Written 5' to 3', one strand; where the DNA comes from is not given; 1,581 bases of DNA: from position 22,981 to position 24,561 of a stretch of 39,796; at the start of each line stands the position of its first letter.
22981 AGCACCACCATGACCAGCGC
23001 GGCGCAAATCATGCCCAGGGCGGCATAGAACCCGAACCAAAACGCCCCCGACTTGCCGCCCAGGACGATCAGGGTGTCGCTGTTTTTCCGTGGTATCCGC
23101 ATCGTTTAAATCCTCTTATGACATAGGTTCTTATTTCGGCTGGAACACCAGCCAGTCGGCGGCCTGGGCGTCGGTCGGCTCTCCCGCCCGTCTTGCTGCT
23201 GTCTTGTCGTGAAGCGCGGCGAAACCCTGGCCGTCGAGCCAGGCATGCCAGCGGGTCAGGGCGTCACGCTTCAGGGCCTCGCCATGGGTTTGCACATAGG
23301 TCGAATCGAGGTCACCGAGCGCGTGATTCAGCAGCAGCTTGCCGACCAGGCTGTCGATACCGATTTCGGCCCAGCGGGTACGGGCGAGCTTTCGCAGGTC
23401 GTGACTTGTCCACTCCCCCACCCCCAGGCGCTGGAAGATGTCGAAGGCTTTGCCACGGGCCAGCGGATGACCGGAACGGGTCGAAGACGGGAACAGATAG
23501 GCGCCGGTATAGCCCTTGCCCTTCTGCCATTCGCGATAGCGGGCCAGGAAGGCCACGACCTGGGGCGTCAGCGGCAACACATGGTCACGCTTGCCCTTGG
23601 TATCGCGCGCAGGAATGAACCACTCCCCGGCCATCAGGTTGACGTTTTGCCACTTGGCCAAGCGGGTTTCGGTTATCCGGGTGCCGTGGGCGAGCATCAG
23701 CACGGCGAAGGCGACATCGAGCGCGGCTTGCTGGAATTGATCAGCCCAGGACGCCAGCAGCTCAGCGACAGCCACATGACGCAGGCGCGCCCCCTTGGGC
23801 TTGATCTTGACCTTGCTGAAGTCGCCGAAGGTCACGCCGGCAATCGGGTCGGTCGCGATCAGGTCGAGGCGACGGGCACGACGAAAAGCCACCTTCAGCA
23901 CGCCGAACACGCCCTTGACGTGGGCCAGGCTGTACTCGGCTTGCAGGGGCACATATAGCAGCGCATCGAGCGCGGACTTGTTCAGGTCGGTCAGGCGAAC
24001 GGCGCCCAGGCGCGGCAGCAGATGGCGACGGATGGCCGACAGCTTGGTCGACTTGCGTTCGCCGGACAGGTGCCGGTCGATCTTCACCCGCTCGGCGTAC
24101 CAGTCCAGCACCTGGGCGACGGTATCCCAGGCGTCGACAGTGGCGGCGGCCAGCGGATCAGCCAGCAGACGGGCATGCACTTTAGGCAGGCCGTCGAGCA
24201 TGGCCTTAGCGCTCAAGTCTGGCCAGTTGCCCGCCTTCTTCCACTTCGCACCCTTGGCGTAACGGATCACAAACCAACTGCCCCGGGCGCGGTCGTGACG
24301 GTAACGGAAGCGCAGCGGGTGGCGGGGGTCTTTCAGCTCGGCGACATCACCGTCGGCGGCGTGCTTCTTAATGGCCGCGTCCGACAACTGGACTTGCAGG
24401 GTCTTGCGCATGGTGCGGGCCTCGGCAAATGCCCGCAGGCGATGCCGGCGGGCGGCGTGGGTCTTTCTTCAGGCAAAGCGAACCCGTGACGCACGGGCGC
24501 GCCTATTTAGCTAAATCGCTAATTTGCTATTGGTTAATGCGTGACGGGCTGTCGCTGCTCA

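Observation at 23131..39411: A complete temperate myovirus carrying a plasmid replicon, a partition cassette and an integrase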

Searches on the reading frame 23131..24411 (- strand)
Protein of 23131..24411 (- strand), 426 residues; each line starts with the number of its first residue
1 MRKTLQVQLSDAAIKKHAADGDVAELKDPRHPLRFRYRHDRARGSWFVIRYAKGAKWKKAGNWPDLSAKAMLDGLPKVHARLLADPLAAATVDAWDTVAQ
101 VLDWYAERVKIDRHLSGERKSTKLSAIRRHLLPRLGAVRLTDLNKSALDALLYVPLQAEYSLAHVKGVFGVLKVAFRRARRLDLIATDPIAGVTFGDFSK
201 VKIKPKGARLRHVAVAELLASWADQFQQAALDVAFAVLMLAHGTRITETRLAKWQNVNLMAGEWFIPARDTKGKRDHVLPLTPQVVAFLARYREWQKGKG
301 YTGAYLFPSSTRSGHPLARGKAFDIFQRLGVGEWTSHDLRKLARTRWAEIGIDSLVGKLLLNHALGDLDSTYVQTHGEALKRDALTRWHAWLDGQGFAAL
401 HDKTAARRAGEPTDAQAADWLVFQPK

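Call 5: search_protein_families(library=pfam, proteins=[window:23131-24411:-], max_evalue=0.01)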
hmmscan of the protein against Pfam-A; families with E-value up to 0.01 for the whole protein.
window:23131-24411:- (426 aa): 1 family
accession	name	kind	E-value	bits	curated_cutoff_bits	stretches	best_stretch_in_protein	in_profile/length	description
PF00589.27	Phage_integrase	-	2e-16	60.7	27.1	1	211-367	4-160/172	Phage integrase family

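Call 8: search_protein_families(library=phrogs, proteins=[window:23131-24411:-], max_evalue=0.01)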
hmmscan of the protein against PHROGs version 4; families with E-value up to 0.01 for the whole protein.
window:23131-24411:- (426 aa): 4 families
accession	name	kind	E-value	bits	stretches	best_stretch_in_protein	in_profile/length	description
phrog_1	-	integration and excision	2.4e-45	156.9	1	8-402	92-461/611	integrase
phrog_216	-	integration and excision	5.4e-17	62.8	1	217-364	62-213/301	integrase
phrog_17497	-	unknown function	2.4e-09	38.4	1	328-392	52-116/133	-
phrog_24775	-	unknown function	1.8e-05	25.8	1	332-398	26-92/101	-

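Call 9: search_protein_families(library=ncbifam, proteins=[window:23131-24411:-], max_evalue=0.01)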
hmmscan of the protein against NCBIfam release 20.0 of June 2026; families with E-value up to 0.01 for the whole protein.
window:23131-24411:- (426 aa): 4 families
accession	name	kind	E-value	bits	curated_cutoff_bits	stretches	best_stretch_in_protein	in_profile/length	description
NF007246.0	PRK09692.1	domain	6.9e-14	51.3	434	1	126-359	133-359/413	integrase domain-containing protein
NF001399.0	PRK00283.1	subfamily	1.9e-05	24.1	279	1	139-376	47-282/300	tyrosine recombinase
TIGR02225.1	recomb_XerD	equivalog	3.1e-05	23.5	329.6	1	209-329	103-223/290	site-specific tyrosine recombinase XerD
TIGR02224.1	recomb_XerC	equivalog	0.0013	18.1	335.15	1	209-376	106-276/295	tyrosine recombinase XerC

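Call 21: find_encoding_contigs(protein=window:23131-24411:-, flank=10000, max_places=10)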
Protein window:23131-24411:- (426 aa): 11 contigs read that carry it; 4 places shown.
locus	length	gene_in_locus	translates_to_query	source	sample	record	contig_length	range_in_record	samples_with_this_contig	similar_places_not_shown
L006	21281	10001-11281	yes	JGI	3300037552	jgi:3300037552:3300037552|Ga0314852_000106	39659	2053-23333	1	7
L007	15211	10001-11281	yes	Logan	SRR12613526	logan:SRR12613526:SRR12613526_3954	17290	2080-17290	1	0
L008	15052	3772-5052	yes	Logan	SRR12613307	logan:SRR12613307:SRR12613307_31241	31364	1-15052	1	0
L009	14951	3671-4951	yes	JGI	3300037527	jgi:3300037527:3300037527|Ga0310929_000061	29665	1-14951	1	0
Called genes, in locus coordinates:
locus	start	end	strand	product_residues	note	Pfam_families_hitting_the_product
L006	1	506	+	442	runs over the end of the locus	PF27393:KlcB_N, PF27190:KlcB_3rd (weak)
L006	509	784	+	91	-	-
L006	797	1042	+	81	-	-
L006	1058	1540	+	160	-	-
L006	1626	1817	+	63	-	-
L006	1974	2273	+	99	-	-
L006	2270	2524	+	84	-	PF09397:FtsK_gamma (weak)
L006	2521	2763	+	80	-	-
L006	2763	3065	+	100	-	-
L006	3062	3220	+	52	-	-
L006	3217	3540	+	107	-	PF14354:Lar_restr_allev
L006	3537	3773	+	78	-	-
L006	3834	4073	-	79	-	PF24806:DUF7706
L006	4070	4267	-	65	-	-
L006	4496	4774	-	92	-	-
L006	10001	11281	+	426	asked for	PF00589:Phage_integrase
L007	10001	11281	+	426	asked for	PF00589:Phage_integrase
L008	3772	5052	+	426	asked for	PF00589:Phage_integrase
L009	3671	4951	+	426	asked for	PF00589:Phage_integrase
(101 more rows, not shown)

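Call 22: find_related_loci(query=window:23131-24411:-, collection=genome_contigs, flank=10000)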
Query window:23131-24411:- (426 aa) in genome_contigs; peptide patterns used: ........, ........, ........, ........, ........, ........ (x = any residue, [..] = any of these).
193 stretches matched a pattern; 2 encode a relative of the query (tblastn E <= 1e-3); 2 distinct loci.
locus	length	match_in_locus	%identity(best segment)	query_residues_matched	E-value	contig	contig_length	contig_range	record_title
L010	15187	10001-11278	85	1-426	0e+0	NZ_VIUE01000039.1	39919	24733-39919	Pseudomonas sp. SJZ074 Ga0314241_139, whole genome shotgun sequence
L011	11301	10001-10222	30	234-309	9e-8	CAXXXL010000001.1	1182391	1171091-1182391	MAG: Christensenellaceae bacterium isolate f799d269-9f17-4ef2-88a6-4e1788b66faa genome assembly, contig: contig_1, whole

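Call 36: find_homologous_proteins(query=window:23131-24411:-, max_evalue=1e-30)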
Query window:23131-24411:- (426 aa): 346 proteins with E <= 1e-30 among 8000 candidates; the best 120 are listed.
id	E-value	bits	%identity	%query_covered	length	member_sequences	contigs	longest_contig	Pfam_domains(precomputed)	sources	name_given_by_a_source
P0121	3.8e-283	957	100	100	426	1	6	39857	PF00589.28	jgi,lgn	jgi:integrase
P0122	1.3e-279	945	99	100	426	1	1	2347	PF00589.28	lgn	-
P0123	2.0e-279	945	99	100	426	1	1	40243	PF00589.28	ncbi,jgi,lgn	jgi:integrase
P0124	6.4e-279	943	99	100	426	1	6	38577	PF00589.28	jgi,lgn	jgi:integrase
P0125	3.8e-274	927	97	100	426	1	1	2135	PF00589.28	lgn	-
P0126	1.1e-272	922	96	100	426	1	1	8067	PF00589.28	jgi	jgi:integrase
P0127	2.4e-269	911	95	100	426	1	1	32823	PF00589.28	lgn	-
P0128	4.4e-258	874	90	100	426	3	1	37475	PF00589.28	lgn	-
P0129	5.1e-258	874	91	100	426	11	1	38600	PF00589.28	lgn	-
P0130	8.2e-256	867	90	100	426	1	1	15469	PF00589.28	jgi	jgi:integrase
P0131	1.3e-242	823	85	100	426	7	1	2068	PF00589.28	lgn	-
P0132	1.6e-239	813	84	100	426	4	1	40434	PF00589.28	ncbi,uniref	ncbi:tyrosine-type recombinase/integrase [Pseudomonas sp. 3JA]|uniref:tyrosine-type recombinase/inte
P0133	3.0e-220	750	77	100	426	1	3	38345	PF00589.28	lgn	-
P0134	1.4e-201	688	73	99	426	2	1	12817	PF00589.28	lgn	-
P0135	1.4e-199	681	71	100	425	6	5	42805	PF00589.28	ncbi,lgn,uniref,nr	ncbi:tyrosine-type recombinase/integrase [Pseudomonas aeruginosa]|uniref:tyrosine-type recombinase/i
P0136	3.5e-197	674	71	100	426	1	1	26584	PF00589.28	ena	-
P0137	5.3e-197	673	71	99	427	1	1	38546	PF00589.28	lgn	-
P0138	7.7e-190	649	68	100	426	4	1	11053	PF00589.28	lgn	-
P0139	1.3e-184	632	68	100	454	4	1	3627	PF00589.28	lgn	-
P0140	1.5e-182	625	67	100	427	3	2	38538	PF00589.28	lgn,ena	-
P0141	1.7e-179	615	65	99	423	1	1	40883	PF00589.28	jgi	jgi:integrase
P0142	9.3e-177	606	65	99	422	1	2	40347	PF00589.28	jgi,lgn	jgi:integrase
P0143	1.0e-176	606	65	99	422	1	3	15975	PF00589.28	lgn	-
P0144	1.3e-175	603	63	99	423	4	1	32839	PF00589.28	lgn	-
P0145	1.9e-174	599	63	99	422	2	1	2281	PF00589.28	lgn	-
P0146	1.7e-172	592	63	99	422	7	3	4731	PF00589.28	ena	-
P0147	1.9e-172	592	64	99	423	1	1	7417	PF00589.28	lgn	-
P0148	2.0e-171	589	63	99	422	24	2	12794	PF00589.28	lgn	-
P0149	2.1e-171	589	62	99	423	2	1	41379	PF00589.28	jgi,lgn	jgi:integrase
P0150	2.2e-171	589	62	99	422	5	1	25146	PF00589.28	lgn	-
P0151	5.9e-171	587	63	99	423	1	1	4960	PF00589.28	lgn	-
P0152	1.5e-170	586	63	99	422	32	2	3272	PF00589.28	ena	-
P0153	1.9e-170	586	63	99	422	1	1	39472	PF00589.28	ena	-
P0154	4.2e-170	584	62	98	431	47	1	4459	PF00589.28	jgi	jgi:integrase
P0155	6.1e-170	584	62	99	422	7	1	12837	PF00589.28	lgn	-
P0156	6.5e-170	584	63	99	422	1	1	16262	PF00589.28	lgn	-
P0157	2.5e-169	582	65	98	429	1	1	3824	PF00589.28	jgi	-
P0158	3.0e-169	582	64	99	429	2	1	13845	PF00589.28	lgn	-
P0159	5.2e-169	581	62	99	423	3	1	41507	PF00589.28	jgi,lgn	jgi:integrase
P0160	8.8e-169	580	65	96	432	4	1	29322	PF00589.28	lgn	-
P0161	1.4e-168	579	62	99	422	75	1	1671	PF00589.28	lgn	-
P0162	1.7e-168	579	65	98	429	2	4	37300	PF00589.28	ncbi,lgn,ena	-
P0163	5.0e-168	578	62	98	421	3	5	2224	PF00589.28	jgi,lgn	-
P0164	5.2e-168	578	61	99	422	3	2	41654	PF00589.28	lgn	-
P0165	5.7e-168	577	63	99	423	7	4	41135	PF00589.28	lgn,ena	-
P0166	8.0e-168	577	61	98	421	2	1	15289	PF00589.28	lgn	-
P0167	9.3e-168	577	61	98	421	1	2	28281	PF00589.28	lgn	-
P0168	1.1e-167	576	61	99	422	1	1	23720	PF00589.28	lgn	-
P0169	1.2e-167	576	63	99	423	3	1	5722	PF00589.28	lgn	-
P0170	2.4e-167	575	62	99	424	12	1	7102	PF00589.28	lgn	-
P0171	6.2e-167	574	62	99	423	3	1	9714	PF00589.28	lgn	-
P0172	7.9e-167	574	64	97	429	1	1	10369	PF00589.28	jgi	jgi:integrase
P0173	1.2e-166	573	62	98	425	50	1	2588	PF00589.28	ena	-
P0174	4.5e-166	571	61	99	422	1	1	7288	PF00589.28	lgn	-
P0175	7.7e-166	570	61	98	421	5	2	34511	PF00589.28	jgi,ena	-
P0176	1.1e-165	570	61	99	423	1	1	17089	PF00589.28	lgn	-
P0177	1.1e-165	570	64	96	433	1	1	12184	PF00589.28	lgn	-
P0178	2.4e-165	569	61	98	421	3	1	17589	PF00589.28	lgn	-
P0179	4.3e-165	568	64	98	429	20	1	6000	PF00589.28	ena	-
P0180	1.1e-164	567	60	98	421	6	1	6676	PF00589.28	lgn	-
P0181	2.2e-164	566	61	99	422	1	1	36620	PF00589.28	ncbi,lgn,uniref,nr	ncbi:tyrosine-type recombinase/integrase [Pseudomonas helleri]|uniref:tyrosine-type recombinase/inte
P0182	2.9e-164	565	60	98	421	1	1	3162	PF00589.28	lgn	-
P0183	7.3e-164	564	61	98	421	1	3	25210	PF00589.28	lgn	-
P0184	1.4e-163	563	61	98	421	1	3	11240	PF00589.28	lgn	-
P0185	2.6e-163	562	64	94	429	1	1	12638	PF00589.28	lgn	-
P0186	3.2e-163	562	63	98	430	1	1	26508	PF00589.28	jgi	jgi:integrase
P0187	6.3e-163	561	64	94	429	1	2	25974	PF00589.28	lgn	-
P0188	9.5e-163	560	63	98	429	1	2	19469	PF00589.28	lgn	-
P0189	1.1e-162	560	63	97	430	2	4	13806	PF00589.28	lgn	-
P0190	1.6e-162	559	61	99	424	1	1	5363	PF00589.28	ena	-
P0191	4.0e-162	558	63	98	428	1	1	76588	PF00589.28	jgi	jgi:integrase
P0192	5.7e-162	558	60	98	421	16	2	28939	PF00589.28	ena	-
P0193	6.3e-162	557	63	96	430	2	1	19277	PF00589.28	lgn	-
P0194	1.1e-161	557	62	98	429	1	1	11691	PF00589.28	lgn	-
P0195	1.7e-161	556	63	97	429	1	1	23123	PF00589.28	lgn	-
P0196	1.0e-160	554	61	97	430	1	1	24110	PF00589.28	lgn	-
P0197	4.2e-155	535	58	99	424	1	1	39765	PF00589.28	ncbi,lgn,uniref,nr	ncbi:integrase [Pseudomonas sp. AFG_SD02_1510_Pfu_092]|uniref:tyrosine-type recombinase/integrase n=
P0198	7.5e-153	528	60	95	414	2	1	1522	PF00589.28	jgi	jgi:integrase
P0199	3.3e-152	525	57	99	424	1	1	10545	PF00589.28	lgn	-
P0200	1.6e-150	520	57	99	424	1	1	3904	PF00589.28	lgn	-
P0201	2.2e-150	519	57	99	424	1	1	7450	PF00589.28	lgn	-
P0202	2.2e-150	519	57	99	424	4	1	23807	PF00589.28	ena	-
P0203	1.6e-149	517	56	99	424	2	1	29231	PF00589.28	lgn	-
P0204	1.6e-149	517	56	99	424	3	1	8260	PF00589.28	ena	-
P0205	2.1e-149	516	57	99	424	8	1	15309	PF00589.28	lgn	-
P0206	7.6e-149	514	54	98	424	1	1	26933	PF00589.28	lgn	-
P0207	1.1e-147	511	55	99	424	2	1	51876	PF00589.28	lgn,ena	-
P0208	4.4e-147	509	55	99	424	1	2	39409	PF00589.28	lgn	-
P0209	4.8e-147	508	55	98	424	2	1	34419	PF00589.28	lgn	-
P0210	1.6e-145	503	54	99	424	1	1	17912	PF00589.28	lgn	-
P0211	6.2e-142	492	62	85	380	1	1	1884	PF00589.28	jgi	jgi:integrase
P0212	2.0e-138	480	57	94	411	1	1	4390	PF00589.28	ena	-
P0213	1.9e-133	464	55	94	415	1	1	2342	PF00589.28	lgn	-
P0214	7.3e-133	462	53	95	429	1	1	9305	PF00589.28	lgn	-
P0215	1.1e-131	458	56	94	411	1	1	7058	PF00589.28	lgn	-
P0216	3.3e-131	456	54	94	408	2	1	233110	PF00589.28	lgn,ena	-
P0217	9.8e-131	455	55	95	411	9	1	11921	PF00589.28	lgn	-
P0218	3.2e-130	453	54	95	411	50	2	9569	PF00589.28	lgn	-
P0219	3.9e-130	453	54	94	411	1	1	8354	PF00589.28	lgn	-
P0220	1.6e-129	451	53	94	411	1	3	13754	PF00589.28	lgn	-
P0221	5.3e-129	449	53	96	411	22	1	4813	PF00589.28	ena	-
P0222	1.7e-128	447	52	95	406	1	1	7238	PF00589.28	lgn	-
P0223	3.1e-126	440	52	96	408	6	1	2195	PF00589.28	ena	-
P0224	8.2e-125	435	51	98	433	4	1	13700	PF00589.28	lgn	-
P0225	1.3e-124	435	52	94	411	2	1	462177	PF00589.28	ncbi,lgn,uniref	ncbi:tyrosine-type recombinase/integrase [Pseudomonas sp.]|uniref:tyrosine-type recombinase/integras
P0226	2.6e-123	430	52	95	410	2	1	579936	PF00589.28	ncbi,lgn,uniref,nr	ncbi:Integrase [Pseudomonas guineae]|uniref:Integrase n=1 Tax=Pseudomonas guineae TaxID=425504 RepID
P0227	1.2e-122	428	53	96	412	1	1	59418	PF00589.28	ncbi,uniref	ncbi:tyrosine-type recombinase/integrase [Pseudomonas zhanjiangensis]|uniref:Tyrosine-type recombina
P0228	1.4e-122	428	51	98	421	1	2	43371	PF00589.28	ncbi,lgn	-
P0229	1.7e-122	428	51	95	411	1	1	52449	PF00589.28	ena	-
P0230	6.1e-122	426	52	96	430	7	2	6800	PF00589.28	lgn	-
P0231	8.7e-122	425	50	94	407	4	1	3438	PF00589.28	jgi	jgi:integrase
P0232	9.7e-122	425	49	95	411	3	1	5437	PF00589.28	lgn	-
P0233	2.8e-121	424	50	95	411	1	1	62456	PF00589.28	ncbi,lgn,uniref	ncbi:MAG: site-specific integrase [Pseudomonas sp.]|uniref:tyrosine-type recombinase/integrase n=1 T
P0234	7.2e-121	422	46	99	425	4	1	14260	PF00589.28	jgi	jgi:integrase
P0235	2.8e-120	420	49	98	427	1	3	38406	PF00589.28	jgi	jgi:integrase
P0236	3.5e-120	420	53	94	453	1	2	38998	PF00589.28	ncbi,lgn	ncbi:Prophage CP4-57 integrase [compost metagenome]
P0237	4.6e-120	420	52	94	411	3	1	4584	PF00589.28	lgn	-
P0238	5.3e-120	419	49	98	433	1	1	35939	PF00589.28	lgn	-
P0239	5.6e-120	419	51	94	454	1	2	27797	PF00589.28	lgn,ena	-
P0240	1.2e-119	418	47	98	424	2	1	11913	PF00589.28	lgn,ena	-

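Call 37: find_encoding_contigs(protein=P0226, flank=10000, max_places=2)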
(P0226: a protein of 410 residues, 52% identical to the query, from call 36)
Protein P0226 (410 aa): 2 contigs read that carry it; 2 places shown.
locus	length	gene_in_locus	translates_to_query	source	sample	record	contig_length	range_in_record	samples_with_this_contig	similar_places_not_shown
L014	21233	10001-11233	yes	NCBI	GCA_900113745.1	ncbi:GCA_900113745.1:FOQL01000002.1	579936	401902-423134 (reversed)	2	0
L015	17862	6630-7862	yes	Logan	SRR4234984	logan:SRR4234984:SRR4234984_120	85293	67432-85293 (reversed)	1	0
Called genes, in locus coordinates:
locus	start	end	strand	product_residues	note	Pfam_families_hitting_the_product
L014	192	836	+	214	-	PF00072:Response_reg, PF00196:GerE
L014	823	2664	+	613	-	PF01541:GIY-YIG, PF27096:UvrC_M, PF02151:UVR, PF22920:UvrC_RNaseH, PF08459:UvrC_RNaseH_dom, PF00633:HHH (faint), PF12826:HHH_2 (weak), PF14520:HHH_5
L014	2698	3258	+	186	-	PF01066:CDP-OH_P_transf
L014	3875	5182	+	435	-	PF13356:Arm-DNA-bind_3, PF22022:Phage_int_M, PF00589:Phage_integrase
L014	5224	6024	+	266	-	-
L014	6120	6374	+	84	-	-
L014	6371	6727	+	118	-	-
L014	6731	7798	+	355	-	PF13362:Toprim_3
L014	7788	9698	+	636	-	PF06048:DUF927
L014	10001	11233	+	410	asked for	PF00589:Phage_integrase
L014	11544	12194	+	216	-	PF11185:DUF2971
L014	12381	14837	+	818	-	PF13271:DUF4062 (weak), PF13646:HEAT_2 (faint)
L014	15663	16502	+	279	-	PF00483:NTP_transferase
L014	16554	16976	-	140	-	PF00903:Glyoxalase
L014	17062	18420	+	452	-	PF01262:AlaDh_PNT_C (faint), PF03486:HI0933_like (faint), PF07992:Pyr_redox_2, PF12831:FAD_oxidored (faint), PF13738:Pyr_redox_3, PF00070:Pyr_redox, PF02852:Pyr_redox_dim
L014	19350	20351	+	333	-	PF00589:Phage_integrase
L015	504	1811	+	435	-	PF13356:Arm-DNA-bind_3, PF22022:Phage_int_M, PF00589:Phage_integrase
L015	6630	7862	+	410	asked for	PF00589:Phage_integrase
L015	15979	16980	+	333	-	PF00589:Phage_integrase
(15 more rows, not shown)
